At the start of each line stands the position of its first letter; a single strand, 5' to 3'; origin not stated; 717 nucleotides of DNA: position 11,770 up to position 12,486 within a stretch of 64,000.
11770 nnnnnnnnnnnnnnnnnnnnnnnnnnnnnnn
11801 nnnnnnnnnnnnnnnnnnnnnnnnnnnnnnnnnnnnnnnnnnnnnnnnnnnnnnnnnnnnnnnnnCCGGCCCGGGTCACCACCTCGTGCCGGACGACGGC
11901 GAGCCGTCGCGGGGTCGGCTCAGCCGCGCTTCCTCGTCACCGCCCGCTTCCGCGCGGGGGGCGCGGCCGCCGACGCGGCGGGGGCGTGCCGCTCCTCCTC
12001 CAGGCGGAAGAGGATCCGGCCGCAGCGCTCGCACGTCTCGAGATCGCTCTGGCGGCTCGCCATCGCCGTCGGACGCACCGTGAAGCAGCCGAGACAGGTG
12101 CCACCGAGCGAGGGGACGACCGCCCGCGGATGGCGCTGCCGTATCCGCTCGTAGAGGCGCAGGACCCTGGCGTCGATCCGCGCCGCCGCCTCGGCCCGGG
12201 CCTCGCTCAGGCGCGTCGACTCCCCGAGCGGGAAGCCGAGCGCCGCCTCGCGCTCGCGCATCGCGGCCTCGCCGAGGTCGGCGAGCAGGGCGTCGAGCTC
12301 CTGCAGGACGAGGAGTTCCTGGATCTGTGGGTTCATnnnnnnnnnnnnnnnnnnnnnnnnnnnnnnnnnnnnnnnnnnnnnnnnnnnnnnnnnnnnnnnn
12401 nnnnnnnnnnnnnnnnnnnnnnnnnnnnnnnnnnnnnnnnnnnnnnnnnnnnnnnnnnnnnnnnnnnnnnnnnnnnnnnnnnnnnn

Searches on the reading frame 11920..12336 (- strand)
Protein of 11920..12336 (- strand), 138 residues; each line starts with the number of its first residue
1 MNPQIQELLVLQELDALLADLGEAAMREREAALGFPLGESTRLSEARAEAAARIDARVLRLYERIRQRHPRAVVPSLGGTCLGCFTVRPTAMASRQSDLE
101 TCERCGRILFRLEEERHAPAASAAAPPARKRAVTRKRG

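Call 7: search_protein_families(library=pfam, proteins=[window:11920-12325:-], max_evalue=0.1)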
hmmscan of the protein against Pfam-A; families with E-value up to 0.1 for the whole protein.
window:11920-12325:- (135 aa): 0 families

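Call 25: search_protein_families(library=ncbifam, proteins=[window:11920-12336:-], max_evalue=0.001)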
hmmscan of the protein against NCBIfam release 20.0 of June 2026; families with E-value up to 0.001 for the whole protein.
window:11920-12336:- (138 aa): 1 family
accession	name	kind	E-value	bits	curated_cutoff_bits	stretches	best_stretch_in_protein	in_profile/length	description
NF047363.1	Zn_ribbon_CdsZ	equivalog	2e-08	34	275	1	39-131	156-250/251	zinc ribbon domain regulatory protein CdsZ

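Call 26: search_protein_families(library=pfam, proteins=[window:11920-12336:-], max_evalue=0.01)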
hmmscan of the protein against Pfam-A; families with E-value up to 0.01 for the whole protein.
window:11920-12336:- (138 aa): 1 family
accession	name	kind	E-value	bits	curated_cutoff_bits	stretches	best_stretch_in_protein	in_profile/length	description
PF24481.2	CT398_CC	-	0.00045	20.6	27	1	12-69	123-179/180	CT398-like coiled coil hairpin domain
